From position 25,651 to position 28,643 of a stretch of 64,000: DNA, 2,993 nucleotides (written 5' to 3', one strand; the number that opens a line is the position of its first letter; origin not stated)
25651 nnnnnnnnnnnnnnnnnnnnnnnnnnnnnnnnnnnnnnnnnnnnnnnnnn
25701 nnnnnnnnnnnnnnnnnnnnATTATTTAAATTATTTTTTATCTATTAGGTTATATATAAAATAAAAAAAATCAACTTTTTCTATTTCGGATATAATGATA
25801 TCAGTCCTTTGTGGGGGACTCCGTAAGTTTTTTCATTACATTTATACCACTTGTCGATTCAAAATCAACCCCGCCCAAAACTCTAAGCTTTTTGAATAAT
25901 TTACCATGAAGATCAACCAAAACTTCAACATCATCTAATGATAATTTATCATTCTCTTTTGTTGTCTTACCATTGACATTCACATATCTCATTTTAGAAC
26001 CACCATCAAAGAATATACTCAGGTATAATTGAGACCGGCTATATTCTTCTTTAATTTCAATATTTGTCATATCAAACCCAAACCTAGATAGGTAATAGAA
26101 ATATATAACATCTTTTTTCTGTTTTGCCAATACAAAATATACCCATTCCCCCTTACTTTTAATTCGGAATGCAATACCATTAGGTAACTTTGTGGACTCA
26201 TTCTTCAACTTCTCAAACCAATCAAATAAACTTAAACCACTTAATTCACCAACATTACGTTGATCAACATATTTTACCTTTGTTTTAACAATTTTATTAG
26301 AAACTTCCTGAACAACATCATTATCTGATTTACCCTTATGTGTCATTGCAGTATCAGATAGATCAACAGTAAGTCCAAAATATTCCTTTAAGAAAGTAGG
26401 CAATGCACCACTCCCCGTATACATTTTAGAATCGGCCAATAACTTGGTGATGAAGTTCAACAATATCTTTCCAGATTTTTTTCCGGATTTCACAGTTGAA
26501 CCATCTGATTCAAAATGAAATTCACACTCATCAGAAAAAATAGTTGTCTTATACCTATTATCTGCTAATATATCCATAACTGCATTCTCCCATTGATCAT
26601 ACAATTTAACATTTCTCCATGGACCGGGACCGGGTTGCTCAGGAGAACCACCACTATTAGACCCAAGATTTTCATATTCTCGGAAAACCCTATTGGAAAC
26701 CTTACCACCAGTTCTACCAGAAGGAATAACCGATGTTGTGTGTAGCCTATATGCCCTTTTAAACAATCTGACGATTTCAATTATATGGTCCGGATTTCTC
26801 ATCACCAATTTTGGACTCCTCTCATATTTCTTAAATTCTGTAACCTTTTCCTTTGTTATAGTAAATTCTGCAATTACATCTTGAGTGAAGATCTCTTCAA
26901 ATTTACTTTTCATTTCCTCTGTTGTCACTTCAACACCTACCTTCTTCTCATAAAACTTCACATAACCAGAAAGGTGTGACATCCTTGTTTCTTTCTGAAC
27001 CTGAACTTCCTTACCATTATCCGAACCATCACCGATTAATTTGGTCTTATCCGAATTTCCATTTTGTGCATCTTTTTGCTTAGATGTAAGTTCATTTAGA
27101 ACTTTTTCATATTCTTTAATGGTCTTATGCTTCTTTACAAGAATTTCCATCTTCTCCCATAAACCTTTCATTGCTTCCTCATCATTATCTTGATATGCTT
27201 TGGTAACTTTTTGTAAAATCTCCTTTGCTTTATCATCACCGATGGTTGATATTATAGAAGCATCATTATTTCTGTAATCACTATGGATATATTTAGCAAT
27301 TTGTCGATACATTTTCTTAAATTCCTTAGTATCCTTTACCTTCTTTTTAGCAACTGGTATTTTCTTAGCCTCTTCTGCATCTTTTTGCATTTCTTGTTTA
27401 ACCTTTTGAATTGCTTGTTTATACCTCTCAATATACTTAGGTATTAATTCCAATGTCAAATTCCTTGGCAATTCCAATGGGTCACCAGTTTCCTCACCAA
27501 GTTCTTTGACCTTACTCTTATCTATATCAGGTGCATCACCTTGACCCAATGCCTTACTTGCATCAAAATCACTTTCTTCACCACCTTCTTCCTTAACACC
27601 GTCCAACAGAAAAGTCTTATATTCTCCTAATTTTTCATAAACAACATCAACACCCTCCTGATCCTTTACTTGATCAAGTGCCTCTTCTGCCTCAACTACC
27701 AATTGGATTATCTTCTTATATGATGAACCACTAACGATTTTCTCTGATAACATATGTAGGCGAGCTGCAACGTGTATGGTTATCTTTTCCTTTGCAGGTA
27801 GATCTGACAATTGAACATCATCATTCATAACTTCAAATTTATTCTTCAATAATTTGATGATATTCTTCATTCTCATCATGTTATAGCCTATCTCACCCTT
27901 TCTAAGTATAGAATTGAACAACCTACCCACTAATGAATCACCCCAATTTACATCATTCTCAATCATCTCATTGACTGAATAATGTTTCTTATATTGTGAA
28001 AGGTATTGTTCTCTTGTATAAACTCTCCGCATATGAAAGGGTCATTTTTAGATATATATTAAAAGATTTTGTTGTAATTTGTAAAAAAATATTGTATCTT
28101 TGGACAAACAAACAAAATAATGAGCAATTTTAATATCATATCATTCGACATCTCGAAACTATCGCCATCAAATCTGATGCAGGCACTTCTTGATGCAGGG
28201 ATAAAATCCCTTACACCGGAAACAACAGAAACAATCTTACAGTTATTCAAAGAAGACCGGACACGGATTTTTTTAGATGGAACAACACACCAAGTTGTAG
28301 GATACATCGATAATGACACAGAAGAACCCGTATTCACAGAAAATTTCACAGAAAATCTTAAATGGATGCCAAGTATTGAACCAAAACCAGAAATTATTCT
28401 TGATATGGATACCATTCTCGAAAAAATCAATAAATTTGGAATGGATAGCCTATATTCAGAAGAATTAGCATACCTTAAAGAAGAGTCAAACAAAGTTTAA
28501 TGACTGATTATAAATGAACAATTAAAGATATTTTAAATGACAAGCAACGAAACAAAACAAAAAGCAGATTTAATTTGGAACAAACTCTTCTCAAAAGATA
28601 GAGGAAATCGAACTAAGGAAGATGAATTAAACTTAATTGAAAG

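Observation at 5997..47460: Recurrent A/T-ATATATA-A/C motif immediately upstream of structural genes: candidate late promoter for the gp55-like sigma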

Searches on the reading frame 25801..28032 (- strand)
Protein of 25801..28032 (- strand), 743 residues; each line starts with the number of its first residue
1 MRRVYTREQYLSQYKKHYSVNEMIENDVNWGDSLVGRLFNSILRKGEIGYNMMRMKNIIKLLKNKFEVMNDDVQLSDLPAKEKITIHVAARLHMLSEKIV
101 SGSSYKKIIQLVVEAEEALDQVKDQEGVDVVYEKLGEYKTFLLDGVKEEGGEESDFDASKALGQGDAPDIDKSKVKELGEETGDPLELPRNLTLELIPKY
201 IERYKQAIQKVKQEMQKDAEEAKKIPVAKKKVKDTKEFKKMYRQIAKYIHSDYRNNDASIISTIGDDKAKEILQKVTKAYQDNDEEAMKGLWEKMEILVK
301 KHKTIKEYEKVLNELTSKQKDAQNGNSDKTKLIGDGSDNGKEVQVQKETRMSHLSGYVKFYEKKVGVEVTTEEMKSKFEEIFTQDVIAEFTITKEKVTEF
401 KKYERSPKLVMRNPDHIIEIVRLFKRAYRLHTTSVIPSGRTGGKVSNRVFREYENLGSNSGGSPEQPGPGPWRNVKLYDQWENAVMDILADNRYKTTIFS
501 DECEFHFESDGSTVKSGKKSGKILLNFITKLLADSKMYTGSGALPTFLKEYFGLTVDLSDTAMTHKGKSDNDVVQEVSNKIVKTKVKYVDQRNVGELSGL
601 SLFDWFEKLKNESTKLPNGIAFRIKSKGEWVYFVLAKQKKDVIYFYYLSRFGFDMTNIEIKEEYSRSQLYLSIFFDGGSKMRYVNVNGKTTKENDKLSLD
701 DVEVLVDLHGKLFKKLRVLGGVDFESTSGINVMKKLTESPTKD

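Call 8: search_protein_families(library=phrogs, proteins=[window:25801-28032:-])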
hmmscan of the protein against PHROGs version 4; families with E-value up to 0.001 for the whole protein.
window:25801-28032:- (743 aa): 0 families

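Call 18: search_protein_families(library=pfam, max_evalue=0.1, proteins=[window:25801-28032:-])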
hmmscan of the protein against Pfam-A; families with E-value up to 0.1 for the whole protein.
window:25801-28032:- (743 aa): 1 family
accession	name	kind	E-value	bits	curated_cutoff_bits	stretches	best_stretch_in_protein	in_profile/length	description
PF05524.18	PEP-utilisers_N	-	0.014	16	24.4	0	193-229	29-62/121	PEP-utilising enzyme, N-terminal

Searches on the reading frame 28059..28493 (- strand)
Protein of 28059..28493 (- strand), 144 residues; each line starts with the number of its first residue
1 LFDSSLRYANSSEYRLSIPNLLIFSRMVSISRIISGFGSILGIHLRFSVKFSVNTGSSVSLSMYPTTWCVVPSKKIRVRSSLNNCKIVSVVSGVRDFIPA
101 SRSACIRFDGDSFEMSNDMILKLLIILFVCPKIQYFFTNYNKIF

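Call 17: search_protein_families(library=phrogs, max_evalue=0.1, proteins=[window:28059-28493:-])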
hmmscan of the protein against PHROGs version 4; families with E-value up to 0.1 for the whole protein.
window:28059-28493:- (144 aa): 1 family
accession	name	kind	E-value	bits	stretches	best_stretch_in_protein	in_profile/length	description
phrog_13551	-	unknown function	0.089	13.9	0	45-93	14-63/136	-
